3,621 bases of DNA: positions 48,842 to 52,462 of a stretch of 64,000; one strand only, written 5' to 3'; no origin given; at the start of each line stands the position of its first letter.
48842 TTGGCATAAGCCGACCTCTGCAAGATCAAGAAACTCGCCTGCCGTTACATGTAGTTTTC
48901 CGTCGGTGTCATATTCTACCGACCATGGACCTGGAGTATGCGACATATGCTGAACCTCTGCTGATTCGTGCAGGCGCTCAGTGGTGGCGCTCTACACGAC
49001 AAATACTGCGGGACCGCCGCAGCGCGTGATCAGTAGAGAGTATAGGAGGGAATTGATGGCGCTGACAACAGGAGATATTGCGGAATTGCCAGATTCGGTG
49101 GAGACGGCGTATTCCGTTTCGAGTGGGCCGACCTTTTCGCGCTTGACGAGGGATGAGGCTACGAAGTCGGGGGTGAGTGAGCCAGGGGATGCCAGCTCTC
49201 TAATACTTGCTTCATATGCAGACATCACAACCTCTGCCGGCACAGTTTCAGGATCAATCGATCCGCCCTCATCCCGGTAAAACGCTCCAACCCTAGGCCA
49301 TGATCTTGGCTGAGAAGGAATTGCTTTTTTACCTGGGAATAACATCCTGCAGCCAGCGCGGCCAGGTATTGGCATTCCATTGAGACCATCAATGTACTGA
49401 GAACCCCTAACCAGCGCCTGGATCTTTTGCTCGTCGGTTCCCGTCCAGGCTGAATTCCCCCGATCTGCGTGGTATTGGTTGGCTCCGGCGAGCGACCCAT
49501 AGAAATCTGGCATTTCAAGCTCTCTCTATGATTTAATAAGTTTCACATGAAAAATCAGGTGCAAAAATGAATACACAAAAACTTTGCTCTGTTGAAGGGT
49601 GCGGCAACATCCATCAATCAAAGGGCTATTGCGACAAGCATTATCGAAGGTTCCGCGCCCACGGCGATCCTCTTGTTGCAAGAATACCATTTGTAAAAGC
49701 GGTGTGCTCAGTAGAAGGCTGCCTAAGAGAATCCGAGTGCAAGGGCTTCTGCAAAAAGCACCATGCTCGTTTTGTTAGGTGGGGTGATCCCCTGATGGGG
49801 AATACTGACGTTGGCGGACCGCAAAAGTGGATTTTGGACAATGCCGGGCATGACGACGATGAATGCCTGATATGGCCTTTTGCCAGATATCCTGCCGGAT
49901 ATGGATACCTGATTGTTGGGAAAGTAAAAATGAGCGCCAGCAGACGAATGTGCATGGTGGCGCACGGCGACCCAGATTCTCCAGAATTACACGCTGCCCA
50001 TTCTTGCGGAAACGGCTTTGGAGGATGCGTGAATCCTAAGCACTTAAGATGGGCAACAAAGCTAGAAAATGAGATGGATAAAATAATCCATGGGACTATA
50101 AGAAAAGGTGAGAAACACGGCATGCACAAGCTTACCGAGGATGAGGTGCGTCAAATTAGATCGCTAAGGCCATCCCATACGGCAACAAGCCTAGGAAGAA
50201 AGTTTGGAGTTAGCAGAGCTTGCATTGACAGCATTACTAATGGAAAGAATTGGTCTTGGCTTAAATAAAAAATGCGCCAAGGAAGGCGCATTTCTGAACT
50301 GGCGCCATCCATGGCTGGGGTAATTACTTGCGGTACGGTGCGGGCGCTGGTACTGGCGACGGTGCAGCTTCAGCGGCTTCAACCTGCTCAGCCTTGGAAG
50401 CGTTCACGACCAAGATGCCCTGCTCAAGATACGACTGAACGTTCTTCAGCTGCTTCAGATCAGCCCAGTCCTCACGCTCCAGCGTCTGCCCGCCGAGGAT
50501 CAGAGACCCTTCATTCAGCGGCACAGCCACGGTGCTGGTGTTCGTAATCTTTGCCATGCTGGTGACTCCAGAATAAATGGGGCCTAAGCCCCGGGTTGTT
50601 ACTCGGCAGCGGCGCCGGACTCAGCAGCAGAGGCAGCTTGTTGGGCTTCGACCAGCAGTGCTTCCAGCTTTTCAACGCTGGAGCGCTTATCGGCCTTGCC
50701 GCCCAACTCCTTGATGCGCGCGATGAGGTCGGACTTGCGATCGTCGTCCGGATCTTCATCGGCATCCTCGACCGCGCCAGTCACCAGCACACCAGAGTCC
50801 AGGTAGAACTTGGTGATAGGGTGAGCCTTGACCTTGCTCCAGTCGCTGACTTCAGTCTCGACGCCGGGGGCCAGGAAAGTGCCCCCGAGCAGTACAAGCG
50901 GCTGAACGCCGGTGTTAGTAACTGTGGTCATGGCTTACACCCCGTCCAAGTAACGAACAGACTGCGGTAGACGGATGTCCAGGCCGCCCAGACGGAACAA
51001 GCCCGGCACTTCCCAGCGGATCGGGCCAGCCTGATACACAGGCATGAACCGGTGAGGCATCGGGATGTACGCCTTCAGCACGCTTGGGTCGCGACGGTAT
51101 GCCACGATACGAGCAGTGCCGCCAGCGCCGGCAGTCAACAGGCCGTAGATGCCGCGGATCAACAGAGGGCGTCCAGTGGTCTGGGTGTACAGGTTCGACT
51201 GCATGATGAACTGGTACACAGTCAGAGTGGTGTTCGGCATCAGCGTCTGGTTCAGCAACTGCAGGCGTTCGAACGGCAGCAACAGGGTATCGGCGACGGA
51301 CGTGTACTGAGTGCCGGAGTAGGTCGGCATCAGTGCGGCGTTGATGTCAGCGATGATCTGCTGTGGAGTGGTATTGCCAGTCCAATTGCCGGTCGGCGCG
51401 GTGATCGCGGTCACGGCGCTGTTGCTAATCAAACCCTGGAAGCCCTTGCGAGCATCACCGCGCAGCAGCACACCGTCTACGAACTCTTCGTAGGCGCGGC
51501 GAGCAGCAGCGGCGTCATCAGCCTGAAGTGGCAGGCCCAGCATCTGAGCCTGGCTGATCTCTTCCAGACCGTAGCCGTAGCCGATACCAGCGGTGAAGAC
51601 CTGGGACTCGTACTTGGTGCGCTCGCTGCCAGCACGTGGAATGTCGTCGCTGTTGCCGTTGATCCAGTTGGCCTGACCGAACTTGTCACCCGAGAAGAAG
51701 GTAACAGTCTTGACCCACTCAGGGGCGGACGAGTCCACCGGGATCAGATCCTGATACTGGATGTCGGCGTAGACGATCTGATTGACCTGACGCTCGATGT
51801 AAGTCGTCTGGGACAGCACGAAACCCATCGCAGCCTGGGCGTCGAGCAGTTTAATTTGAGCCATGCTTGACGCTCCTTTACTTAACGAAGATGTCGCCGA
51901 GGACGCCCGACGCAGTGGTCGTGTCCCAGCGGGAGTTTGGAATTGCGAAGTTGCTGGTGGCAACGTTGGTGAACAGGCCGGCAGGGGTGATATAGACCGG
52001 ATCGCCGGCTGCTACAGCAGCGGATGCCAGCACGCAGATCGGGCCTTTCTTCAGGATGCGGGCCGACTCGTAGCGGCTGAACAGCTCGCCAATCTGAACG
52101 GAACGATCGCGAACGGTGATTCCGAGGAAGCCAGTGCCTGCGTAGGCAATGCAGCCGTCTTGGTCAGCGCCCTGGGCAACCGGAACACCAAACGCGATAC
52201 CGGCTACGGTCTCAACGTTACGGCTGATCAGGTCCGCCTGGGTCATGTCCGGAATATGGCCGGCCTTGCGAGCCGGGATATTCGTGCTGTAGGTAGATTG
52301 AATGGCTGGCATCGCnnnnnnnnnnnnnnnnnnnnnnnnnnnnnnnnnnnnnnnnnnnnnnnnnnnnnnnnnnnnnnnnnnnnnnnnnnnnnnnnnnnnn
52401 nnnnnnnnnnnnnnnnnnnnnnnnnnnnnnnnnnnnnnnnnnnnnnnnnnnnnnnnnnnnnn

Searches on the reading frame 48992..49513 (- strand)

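Call 98: search_protein_families(library=pfam, proteins=[window:48992-49513:-], max_evalue=0.01)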
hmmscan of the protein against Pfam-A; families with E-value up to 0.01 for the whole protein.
window:48992-49513:- (173 aa): 1 family
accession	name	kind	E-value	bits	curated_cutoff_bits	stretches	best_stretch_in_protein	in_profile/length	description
PF20557.3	DnaT_2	-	4.5e-24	85.6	27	1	5-167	17-159/168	Putative DnaT-like ssDNA binding protein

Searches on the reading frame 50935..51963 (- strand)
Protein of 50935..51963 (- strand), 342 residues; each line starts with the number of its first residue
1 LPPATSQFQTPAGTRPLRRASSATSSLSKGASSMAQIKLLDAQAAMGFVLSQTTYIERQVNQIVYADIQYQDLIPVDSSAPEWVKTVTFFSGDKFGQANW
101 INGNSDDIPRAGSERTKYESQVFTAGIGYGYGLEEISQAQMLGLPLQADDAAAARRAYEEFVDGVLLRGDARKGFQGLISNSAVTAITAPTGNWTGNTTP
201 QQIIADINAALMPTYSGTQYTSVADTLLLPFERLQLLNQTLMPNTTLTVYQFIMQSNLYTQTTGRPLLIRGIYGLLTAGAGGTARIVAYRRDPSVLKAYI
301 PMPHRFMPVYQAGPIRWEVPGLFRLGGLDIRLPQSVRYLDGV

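Call 4: search_protein_families(library=pfam, proteins=[window:50935-51963:-], max_evalue=0.1)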
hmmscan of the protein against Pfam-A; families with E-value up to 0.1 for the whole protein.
window:50935-51963:- (342 aa): 2 families
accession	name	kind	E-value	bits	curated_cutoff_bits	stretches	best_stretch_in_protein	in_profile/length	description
PF09950.15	Major_capside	-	5.8e-73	245.8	26.8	1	96-342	1-251/251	Major capsid protein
PF19774.5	DUF6260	-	0.028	13.9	26.6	1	122-255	86-226/301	Family of unknown function (DUF6260)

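Call 5: search_protein_families(library=phrogs, proteins=[window:50935-51963:-], max_evalue=0.01)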
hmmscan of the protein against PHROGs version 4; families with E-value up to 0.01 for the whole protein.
window:50935-51963:- (342 aa): 1 family
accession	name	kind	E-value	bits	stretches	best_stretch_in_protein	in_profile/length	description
phrog_264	-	head and packaging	2e-86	290.8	1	29-342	11-321/321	major head protein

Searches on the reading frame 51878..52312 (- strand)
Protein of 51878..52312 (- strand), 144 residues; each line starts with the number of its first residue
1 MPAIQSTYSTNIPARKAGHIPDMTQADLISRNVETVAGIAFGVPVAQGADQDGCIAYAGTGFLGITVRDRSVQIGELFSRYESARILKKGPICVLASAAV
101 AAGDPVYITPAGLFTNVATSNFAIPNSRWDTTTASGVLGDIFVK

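Call 4: search_protein_families(library=pfam, proteins=[window:51878-52312:-], max_evalue=0.1)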
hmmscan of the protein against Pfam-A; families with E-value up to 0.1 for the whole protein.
window:51878-52312:- (144 aa): 3 families
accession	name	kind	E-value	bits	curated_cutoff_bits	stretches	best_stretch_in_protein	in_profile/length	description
PF22758.2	Phage_cement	-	1.2e-27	97.3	27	1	4-138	1-140/146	Structural cement protein (E217 gp24/Pam3 gp6)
PF23982.2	XM1_gp53_minor_capsid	-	6.3e-11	42.8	27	1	7-134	3-144/154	XM1 gp53 minor capsid protein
PF09956.15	Phage_cement_2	-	0.057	14.2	24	0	89-124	54-85/103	Phage cement protein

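Call 5: search_protein_families(library=phrogs, proteins=[window:51878-52312:-], max_evalue=0.01)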
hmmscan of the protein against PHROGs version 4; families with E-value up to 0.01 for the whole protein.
window:51878-52312:- (144 aa): 2 families
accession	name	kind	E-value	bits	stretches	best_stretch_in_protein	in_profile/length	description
phrog_563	-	head and packaging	3.1e-31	109.3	1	1-141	1-160/173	virion structural protein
phrog_19495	-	unknown function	6.5e-10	39.3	1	23-111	1-83/629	-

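Call 43: find_related_loci(query=window:51881-52312:-, collection=viral_contigs, flank=3000)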
Query window:51881-52312:- (144 aa) in viral_contigs; peptide patterns used: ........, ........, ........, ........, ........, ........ (x = any residue, [..] = any of these).
18 stretches matched a pattern; 6 encode a relative of the query (tblastn E <= 1e-3); 6 distinct loci.
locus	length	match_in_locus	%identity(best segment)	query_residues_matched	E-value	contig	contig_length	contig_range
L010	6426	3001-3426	77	3-144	4e-73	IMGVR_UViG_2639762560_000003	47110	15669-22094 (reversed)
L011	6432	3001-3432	69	1-144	4e-59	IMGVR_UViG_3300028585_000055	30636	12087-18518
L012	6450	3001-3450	45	3-144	9e-35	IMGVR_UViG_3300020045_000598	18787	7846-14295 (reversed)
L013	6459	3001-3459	45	1-144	7e-32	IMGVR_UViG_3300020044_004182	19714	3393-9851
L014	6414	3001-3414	45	1-137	6e-26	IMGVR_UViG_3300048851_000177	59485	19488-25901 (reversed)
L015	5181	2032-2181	80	1-50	4e-23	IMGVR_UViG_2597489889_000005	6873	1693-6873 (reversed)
